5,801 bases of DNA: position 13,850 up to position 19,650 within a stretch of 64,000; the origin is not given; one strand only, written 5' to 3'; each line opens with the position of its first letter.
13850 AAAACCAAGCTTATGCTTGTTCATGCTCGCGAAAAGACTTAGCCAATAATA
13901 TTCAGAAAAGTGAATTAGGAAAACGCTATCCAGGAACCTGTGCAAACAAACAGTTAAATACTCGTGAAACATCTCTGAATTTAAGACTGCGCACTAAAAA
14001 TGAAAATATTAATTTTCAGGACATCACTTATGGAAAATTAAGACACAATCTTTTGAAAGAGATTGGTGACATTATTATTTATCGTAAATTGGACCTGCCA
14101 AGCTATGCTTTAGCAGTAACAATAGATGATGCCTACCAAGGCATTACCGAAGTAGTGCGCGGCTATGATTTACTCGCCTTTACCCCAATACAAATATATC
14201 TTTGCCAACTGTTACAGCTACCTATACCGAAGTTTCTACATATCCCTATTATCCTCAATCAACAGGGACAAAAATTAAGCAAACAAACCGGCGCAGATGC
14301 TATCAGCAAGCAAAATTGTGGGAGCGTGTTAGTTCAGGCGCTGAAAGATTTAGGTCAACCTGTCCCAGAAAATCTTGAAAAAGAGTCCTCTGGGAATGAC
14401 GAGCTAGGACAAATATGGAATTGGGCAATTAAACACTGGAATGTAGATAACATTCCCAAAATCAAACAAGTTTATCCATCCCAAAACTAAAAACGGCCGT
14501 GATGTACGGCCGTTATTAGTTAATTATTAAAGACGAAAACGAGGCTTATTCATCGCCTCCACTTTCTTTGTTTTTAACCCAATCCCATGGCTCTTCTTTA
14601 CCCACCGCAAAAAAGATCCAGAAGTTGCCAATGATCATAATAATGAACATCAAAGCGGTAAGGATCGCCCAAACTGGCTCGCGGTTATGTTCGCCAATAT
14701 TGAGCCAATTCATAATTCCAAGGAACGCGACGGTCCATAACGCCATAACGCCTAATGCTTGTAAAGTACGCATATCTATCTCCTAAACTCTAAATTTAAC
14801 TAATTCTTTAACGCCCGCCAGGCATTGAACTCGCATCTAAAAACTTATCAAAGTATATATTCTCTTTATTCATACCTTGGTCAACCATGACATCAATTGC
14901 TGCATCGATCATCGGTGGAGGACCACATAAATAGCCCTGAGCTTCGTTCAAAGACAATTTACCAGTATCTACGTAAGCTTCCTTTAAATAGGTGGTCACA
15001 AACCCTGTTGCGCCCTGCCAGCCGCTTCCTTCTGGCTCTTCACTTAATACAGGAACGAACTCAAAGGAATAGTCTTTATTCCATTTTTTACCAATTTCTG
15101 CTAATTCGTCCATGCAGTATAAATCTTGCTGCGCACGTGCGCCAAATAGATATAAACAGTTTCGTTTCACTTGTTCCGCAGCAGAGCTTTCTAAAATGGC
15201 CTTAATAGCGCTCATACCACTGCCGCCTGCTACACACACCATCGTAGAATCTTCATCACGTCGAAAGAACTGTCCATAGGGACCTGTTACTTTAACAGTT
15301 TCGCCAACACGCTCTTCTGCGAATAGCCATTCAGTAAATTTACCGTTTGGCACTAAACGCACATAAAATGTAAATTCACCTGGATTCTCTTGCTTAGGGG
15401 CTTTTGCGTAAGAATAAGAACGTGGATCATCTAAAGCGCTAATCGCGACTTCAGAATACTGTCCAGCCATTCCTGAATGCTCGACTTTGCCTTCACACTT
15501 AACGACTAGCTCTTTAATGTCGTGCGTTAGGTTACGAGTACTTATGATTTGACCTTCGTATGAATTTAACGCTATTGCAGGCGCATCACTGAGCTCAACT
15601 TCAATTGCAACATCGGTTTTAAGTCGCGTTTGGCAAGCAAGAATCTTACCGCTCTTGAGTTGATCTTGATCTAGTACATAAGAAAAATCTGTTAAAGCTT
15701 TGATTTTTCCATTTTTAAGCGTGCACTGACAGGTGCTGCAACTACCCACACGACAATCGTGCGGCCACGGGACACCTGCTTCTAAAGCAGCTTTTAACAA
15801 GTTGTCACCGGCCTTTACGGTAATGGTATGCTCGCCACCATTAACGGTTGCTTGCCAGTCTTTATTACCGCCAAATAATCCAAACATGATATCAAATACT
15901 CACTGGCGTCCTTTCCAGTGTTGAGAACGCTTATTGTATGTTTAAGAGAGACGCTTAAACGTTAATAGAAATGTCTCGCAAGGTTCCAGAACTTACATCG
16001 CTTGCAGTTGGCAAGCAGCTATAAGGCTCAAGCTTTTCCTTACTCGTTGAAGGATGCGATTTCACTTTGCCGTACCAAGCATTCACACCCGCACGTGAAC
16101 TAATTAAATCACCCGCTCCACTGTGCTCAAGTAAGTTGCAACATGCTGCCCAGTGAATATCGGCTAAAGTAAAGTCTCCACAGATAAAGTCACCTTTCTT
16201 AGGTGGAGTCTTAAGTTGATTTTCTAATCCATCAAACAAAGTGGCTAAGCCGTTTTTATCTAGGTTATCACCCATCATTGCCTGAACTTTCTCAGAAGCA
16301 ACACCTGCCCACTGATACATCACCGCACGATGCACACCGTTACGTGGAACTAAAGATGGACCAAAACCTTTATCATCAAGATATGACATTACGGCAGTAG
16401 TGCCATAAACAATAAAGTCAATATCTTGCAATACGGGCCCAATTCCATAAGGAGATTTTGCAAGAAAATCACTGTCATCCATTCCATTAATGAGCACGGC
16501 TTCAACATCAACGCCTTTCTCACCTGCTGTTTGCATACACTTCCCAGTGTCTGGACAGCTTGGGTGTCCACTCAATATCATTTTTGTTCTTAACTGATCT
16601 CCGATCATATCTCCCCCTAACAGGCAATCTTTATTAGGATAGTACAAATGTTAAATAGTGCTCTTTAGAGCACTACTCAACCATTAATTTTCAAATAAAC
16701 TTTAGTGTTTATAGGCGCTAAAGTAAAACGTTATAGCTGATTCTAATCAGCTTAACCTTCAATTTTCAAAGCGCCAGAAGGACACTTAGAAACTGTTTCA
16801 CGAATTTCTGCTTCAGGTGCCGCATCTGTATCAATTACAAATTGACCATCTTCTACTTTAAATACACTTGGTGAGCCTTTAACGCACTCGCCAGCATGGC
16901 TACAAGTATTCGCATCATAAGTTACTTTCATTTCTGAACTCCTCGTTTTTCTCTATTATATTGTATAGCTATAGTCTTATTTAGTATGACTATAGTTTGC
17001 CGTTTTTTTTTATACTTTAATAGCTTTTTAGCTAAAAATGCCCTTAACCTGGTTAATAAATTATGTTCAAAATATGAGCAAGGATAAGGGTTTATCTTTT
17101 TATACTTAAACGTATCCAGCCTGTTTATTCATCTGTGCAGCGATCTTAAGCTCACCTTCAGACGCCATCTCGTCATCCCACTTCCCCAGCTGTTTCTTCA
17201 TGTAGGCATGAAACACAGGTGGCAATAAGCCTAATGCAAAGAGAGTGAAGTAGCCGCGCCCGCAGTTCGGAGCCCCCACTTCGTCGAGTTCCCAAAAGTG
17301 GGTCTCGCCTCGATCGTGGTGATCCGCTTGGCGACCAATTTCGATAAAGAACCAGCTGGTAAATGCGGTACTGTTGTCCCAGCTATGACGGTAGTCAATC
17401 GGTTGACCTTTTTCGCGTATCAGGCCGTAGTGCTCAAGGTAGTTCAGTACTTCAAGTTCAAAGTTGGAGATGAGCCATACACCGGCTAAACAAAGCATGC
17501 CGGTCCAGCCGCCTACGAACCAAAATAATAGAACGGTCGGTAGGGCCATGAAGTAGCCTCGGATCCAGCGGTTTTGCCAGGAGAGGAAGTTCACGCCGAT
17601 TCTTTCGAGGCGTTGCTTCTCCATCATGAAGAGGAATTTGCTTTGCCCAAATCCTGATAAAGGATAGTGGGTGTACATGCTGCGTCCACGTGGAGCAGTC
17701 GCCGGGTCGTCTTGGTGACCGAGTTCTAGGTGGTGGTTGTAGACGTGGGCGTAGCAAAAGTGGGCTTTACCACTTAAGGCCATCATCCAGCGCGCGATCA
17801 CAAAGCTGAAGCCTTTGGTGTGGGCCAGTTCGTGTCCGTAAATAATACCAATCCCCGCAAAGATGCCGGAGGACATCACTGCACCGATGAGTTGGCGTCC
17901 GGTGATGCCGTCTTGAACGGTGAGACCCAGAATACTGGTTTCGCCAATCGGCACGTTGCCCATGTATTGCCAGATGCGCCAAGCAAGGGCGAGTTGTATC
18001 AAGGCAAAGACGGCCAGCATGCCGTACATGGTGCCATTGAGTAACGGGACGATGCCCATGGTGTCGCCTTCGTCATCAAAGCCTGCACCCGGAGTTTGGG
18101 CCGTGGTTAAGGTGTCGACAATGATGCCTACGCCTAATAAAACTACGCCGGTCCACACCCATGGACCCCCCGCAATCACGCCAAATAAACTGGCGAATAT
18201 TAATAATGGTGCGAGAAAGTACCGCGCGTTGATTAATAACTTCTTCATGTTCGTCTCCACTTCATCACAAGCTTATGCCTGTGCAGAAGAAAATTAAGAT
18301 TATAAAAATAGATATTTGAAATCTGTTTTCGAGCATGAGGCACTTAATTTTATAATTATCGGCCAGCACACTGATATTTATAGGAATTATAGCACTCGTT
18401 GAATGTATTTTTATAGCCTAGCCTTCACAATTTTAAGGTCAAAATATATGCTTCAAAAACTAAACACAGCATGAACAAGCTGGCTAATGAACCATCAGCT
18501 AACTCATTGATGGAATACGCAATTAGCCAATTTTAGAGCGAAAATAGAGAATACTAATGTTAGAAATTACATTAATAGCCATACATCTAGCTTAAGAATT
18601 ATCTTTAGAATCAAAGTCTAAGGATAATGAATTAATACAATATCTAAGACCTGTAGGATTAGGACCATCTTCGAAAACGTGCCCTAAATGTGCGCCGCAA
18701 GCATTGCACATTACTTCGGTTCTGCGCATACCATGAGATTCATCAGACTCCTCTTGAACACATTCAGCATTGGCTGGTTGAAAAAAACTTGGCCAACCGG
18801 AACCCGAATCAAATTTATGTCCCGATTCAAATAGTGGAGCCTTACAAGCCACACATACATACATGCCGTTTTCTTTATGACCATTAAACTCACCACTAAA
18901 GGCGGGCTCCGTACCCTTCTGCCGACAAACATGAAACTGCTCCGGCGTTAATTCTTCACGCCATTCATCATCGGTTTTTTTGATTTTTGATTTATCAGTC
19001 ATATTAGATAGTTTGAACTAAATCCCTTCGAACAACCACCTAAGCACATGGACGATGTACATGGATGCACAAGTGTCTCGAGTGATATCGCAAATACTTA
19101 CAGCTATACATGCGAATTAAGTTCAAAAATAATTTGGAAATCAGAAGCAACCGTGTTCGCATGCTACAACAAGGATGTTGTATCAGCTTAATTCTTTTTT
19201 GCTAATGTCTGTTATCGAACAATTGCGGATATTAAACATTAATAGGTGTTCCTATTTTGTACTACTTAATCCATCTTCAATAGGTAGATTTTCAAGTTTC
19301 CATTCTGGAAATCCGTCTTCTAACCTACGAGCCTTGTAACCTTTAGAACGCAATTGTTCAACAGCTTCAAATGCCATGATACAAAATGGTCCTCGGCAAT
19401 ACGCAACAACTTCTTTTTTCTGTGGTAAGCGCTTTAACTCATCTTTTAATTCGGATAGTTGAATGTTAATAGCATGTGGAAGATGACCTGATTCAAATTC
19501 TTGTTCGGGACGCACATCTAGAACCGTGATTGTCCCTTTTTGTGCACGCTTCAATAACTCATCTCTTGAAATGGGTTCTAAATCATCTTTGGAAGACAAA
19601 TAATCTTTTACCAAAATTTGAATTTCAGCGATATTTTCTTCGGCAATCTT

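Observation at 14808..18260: GC-elevated AlkB/XylM-type hydroxylase module with a XylA-like reductase, a GST and a YjdI-like Fe-S protein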

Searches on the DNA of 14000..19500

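Call 88: search_rna_families(source=window, start=14000, end=19500, threshold=evalue, max_evalue=1)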
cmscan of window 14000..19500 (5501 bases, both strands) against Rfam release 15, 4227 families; matches with E-value up to 1: 2.
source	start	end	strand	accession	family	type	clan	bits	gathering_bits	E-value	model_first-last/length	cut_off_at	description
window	18700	18778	-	RF00310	snoZ165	Gene; snRNA; snoRNA; CD-box;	-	24.3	90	0.46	1-92/92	no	Small nucleolar RNA Z165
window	15683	15816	-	RF00441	snoZ242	Gene; snRNA; snoRNA; CD-box;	-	22.2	90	0.061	1-198/198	no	Small nucleolar RNA Z242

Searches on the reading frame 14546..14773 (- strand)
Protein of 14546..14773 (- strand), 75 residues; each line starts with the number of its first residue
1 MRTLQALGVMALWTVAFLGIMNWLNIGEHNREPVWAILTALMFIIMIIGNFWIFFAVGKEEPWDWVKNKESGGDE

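Call 3: search_protein_families(library=pfam, proteins=[window:14546-14773:-], max_evalue=0.01)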
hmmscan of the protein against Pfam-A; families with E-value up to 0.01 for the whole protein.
window:14546-14773:- (75 aa): 1 family
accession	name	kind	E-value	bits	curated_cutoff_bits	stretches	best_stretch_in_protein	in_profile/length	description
PF13491.11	FtsK_4TM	-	0.0016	18.6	23.1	1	4-58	59-114/171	4TM region of DNA translocase FtsK/SpoIIIE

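Call 4: search_protein_families(library=ncbifam, proteins=[window:14546-14773:-], max_evalue=0.01)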
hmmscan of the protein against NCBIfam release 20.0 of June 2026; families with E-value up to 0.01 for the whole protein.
window:14546-14773:- (75 aa): 0 families

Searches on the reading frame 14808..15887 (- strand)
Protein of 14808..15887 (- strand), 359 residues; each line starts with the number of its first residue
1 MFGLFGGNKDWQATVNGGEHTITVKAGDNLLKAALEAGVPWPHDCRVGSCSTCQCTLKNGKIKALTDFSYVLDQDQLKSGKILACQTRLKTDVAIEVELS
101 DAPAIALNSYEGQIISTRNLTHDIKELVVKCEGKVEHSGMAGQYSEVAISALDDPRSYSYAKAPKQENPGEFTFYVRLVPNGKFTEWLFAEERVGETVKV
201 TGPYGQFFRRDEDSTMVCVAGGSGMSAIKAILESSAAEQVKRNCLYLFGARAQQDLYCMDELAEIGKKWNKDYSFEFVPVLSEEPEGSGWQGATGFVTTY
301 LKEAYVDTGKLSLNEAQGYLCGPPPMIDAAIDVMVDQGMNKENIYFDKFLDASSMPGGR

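Call 3: search_protein_families(library=pfam, proteins=[window:14808-15887:-], max_evalue=0.01)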
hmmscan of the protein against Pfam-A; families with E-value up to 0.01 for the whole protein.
window:14808-15887:- (359 aa): 4 families
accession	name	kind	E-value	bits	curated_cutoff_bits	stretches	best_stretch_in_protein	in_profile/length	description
PF00175.26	NAD_binding_1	-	2.3e-18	67.3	22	1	219-330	2-107/109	Oxidoreductase NAD-binding domain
PF00111.32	Fer2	-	1.6e-17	63.6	21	1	14-90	2-77/77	2Fe-2S iron-sulfur cluster binding domain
PF00970.30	FAD_binding_6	-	3.5e-10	40.5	21.1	1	113-207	3-97/99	Oxidoreductase FAD-binding domain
PF13510.11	Fer2_4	-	0.0021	18.5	22.8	1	20-53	11-54/82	2Fe-2S iron-sulfur cluster binding domain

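Call 4: search_protein_families(library=ncbifam, proteins=[window:14808-15887:-], max_evalue=0.01)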
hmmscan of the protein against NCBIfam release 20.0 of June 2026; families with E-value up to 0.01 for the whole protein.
window:14808-15887:- (359 aa): 29 families (the best 25 are shown)
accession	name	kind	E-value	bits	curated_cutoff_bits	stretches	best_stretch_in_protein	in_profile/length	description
NF040810.1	BenC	equivalog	6.2e-59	199.8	430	1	20-350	13-331/333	benzoate 1,2-dioxygenase electron transfer component BenC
NF008822.0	PRK11872.1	equivalog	1.2e-54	185.7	402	1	20-353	15-339/341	anthranilate 1,2-dioxygenase electron transfer component AntC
NF045803.1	MethMoxFADbindMmoC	equivalog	4.7e-52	176.9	500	1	16-351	10-342/343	aromatic/alkene monooxygenase hydroxylase FAD-binding subunit MmoC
TIGR01941.1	nqrF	equivalog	3.2e-46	158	295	2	178-349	236-403/405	NADH:ubiquinone reductase (Na(+)-transporting) subunit F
TIGR02160.1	PA_CoA_Oxy5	hypoth_equivalog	4.7e-34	117.7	420.8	2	149-350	45-242/352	1,2-phenylacetyl-CoA epoxidase subunit PaaE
NF005963.0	PRK08051.1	equivalog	1.7e-26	93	230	1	111-349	5-230/233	NAD(P)H-flavin reductase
NF058606.1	GlBtMonoRdsGbcB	equivalog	4.6e-24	85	500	2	120-345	24-243/362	glycine betaine monooxygenase reductase subunit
NF007964.0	PRK10684.1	equivalog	3.2e-20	72.4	383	2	111-352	11-240/333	NADH oxidoreductase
NF004317.0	PRK05713.1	equivalog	1e-19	71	338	1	16-270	5-249/312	iron-sulfur-binding ferredoxin reductase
NF052252.1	flav_redu_LuxG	exception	2.5e-19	69.4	340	1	116-349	7-229/232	flavin mononucleotide reductase LuxG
NF009805.0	PRK13289.1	equivalog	1.6e-18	66.8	432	1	140-350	186-393/399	NO-inducible flavohemoprotein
NF006220.0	PRK08345.1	subfamily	6.5e-15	55.1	395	1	109-346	10-248/294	cytochrome-c3 hydrogenase subunit gamma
TIGR02911.1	sulfite_red_B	equivalog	6.9e-14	51.6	288.6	1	170-347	55-222/261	anaerobic sulfite reductase subunit AsrB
TIGR02008.1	fdx_plant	subfamily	7.2e-14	51.3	81.15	1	16-97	11-90/97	ferredoxin [2Fe-2S]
NF000796.0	PRK00054.1-1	equivalog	8.5e-14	51.4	224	1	114-339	8-194/254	dihydroorotate dehydrogenase electron transfer subunit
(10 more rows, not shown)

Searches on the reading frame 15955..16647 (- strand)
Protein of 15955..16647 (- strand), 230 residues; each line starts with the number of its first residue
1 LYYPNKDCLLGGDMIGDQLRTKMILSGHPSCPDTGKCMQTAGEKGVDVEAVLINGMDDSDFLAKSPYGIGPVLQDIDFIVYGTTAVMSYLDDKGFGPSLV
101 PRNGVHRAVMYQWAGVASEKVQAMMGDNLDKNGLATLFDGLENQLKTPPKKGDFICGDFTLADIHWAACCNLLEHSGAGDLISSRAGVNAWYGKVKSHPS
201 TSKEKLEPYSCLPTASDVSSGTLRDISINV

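Call 3: search_protein_families(library=pfam, proteins=[window:15955-16647:-], max_evalue=0.01)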
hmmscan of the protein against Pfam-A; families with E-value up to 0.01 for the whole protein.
window:15955-16647:- (230 aa): 5 families
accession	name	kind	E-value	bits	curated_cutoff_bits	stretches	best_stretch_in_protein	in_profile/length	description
PF13417.12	GST_N_3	-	9.8e-08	32.7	22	1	25-95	1-72/75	Glutathione S-transferase, N-terminal domain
PF13409.12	GST_N_2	-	1.4e-05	26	25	1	31-92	2-69/70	Glutathione S-transferase, N-terminal domain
PF02798.26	GST_N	-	6.8e-05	23.6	20.9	1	23-91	3-75/76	Glutathione S-transferase, N-terminal domain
PF14497.11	GST_C_3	-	0.00014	22.5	21.6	1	120-200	17-96/104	Glutathione S-transferase, C-terminal domain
PF13410.11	GST_C_2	-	0.0021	18.6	24.9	1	134-192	11-67/69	Glutathione S-transferase, C-terminal domain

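Call 4: search_protein_families(library=ncbifam, proteins=[window:15955-16647:-], max_evalue=0.01)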
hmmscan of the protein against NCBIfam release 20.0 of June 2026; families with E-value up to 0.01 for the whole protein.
window:15955-16647:- (230 aa): 3 families
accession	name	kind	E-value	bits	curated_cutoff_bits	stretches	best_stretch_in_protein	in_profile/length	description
NF050814.1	FtsZBindFzlA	equivalog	2.5e-06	27.4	300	1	34-109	16-96/228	FtsZ-binding protein FzlA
NF007016.1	PRK09481.1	equivalog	3.5e-05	23.3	314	1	41-108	29-97/209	stringent starvation protein SspA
TIGR01262.1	maiA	equivalog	0.00071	19.2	171.05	0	58-122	40-105/211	maleylacetoacetate isomerase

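Call 66: find_homologous_proteins(query=window:15955-16608:-, max_evalue=0.00001)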
Query window:15955-16608:- (217 aa): 345 proteins with E <= 0.00001 among 648 candidates; the best 120 are listed.
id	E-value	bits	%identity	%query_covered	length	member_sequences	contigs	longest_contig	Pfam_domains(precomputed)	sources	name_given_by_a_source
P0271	5.8e-137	473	92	100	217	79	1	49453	PF14497.12,PF13417.13,PF02798.27,PF13409.13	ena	-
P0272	4.3e-123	427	83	100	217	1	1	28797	PF13417.13,PF13409.13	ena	-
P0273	1.1e-121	423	82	100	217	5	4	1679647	PF13417.13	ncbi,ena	-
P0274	1.2e-121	422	83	100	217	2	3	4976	PF13417.13,PF02798.27,PF13409.13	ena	-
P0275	2.9e-121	421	83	100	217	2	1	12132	PF13417.13,PF02798.27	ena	-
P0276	2.9e-121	421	82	100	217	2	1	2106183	PF13417.13,PF13409.13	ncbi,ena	-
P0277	4.1e-121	421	81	100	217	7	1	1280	PF13417.13,PF13409.13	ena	-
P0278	5.3e-121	420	83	100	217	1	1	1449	PF13417.13,PF02798.27,PF13409.13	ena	-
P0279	3.8e-120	418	80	100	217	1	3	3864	PF13417.13,PF02798.27,PF13409.13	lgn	-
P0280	2.4e-119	415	81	100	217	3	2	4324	PF13417.13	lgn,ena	-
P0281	4.2e-119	414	80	100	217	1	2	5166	PF13417.13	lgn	-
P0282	2.2e-118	412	81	100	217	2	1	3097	PF13417.13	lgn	-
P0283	2.4e-118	412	80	100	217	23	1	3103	PF13417.13,PF13409.13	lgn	-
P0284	1.0e-117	410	80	100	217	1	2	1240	PF13417.13,PF13409.13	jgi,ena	-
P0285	1.7e-117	409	80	100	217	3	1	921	PF13417.13,PF02798.27,PF13409.13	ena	-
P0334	1.9e-81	291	57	100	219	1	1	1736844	PF13417.13,PF02798.27,PF13409.13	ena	-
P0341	1.8e-80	288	58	100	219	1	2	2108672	PF13417.13,PF02798.27,PF13409.13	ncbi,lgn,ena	-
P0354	7.7e-78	279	56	100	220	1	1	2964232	PF13417.13,PF13409.13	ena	-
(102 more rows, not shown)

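Call 67: find_encoding_contigs(protein=P0341, flank=6000, max_places=1)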
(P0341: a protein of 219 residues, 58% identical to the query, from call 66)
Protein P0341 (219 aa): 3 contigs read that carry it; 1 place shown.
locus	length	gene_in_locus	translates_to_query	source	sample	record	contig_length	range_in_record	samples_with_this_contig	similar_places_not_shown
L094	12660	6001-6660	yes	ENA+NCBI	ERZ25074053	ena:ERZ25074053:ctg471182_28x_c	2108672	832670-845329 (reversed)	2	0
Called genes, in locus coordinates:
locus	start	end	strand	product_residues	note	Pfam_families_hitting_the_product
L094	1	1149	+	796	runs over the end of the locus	PF04760:IF2_N, PF08364:IF2_assoc, PF04760:IF2_N, PF00009:GTP_EFTU, PF00025:Arf (weak), PF01926:MMR_HSR1, PF22042:EF-G_D2, PF11987:IF-2, +2 more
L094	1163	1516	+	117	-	PF02033:RBFA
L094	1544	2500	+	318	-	PF01509:TruB_N, PF16198:TruB_C_2, PF09157:TruB-C_2 (faint)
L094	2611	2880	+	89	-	PF00312:Ribosomal_S15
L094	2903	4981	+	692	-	PF01138:RNase_PH, PF03725:RNase_PH_C, PF03726:PNPase, PF01138:RNase_PH, PF03725:RNase_PH_C (weak), PF00013:KH_1, PF00575:S1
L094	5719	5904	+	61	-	PF06902:Fer4_19, PF13370:Fer4_13 (weak)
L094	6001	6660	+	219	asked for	PF02798:GST_N (weak), PF13417:GST_N_3 (weak), PF13409:GST_N_2 (weak)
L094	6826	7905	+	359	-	PF00111:Fer2, PF00970:FAD_binding_6, PF00175:NAD_binding_1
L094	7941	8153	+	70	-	-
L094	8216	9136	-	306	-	-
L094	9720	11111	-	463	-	PF13742:tRNA_anti_2, PF01336:tRNA_anti-codon, PF02601:Exonuc_VII_L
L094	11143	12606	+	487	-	PF00478:IMPDH, PF00571:CBS, PF03060:NMO (weak), PF01070:FMN_dh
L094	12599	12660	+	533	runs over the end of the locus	PF00117:GATase, PF07722:Peptidase_C26, PF02540:NAD_synthase (weak), PF00958:GMP_synt_C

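Call 68: find_encoding_contigs(protein=P0334, flank=6000, max_places=1)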
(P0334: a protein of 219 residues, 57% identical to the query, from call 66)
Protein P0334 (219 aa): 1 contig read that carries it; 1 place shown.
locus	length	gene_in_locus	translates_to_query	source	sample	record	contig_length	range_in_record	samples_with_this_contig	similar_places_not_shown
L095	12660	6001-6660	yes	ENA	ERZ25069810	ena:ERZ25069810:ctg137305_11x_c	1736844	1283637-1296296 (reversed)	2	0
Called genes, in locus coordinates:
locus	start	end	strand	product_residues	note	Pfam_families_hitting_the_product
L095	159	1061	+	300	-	PF01509:TruB_N, PF16198:TruB_C_2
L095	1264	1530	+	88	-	PF00312:Ribosomal_S15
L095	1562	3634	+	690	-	PF01138:RNase_PH, PF03725:RNase_PH_C, PF03726:PNPase, PF01138:RNase_PH, PF03725:RNase_PH_C (weak), PF00013:KH_1, PF00575:S1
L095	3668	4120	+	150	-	PF01641:SelR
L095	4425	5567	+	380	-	PF00487:FA_desaturase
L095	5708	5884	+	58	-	PF06902:Fer4_19, PF13459:Fer4_15 (weak), PF13370:Fer4_13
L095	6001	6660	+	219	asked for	PF02798:GST_N, PF13417:GST_N_3 (faint), PF13409:GST_N_2 (weak)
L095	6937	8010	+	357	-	PF00111:Fer2, PF00970:FAD_binding_6 (weak), PF00175:NAD_binding_1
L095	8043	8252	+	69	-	-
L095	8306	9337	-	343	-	-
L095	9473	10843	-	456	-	PF13742:tRNA_anti_2, PF01336:tRNA_anti-codon, PF02601:Exonuc_VII_L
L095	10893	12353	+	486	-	PF00478:IMPDH, PF00571:CBS, PF03060:NMO (weak), PF01070:FMN_dh (weak), PF01180:DHO_dh (faint)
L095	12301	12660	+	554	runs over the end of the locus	PF00117:GATase, PF07722:Peptidase_C26, PF02540:NAD_synthase (weak), PF00958:GMP_synt_C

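Call 69: find_encoding_contigs(protein=P0354, flank=6000, max_places=1)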
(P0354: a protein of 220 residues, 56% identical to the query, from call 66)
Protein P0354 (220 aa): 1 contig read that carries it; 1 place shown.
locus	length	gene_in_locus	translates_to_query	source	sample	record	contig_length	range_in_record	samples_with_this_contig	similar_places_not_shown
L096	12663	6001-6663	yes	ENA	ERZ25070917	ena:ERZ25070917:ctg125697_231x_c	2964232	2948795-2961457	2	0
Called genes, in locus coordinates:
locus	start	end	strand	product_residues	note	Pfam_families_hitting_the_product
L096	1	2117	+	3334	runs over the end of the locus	PF03168:LEA_2 (faint), PF12733:Cadherin-like, PF19755:DUF6242 (faint), PF06832:BiPBP_C (faint), PF12733:Cadherin-like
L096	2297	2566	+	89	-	PF00312:Ribosomal_S15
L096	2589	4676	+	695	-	PF01138:RNase_PH, PF03725:RNase_PH_C, PF03726:PNPase, PF01138:RNase_PH, PF00013:KH_1, PF00575:S1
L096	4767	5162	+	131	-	PF01641:SelR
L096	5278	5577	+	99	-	PF01527:HTH_Tnp_1, PF13384:HTH_23, PF13518:HTH_28 (weak), PF13551:HTH_29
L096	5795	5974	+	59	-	PF06902:Fer4_19, PF13370:Fer4_13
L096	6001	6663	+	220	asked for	PF13417:GST_N_3 (weak), PF13409:GST_N_2 (weak)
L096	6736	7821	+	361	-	PF00111:Fer2, PF00175:NAD_binding_1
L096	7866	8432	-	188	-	PF03602:Cons_hypoth95, PF05175:MTS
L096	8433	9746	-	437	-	PF00675:Peptidase_M16, PF05193:Peptidase_M16_C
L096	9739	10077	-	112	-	-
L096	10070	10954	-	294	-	PF02086:MethyltransfD12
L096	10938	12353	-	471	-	PF00675:Peptidase_M16, PF05193:Peptidase_M16_C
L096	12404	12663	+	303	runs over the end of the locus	PF02881:SRP54_N, PF01656:CbiA (faint), PF06414:Zeta_toxin, PF00448:SRP54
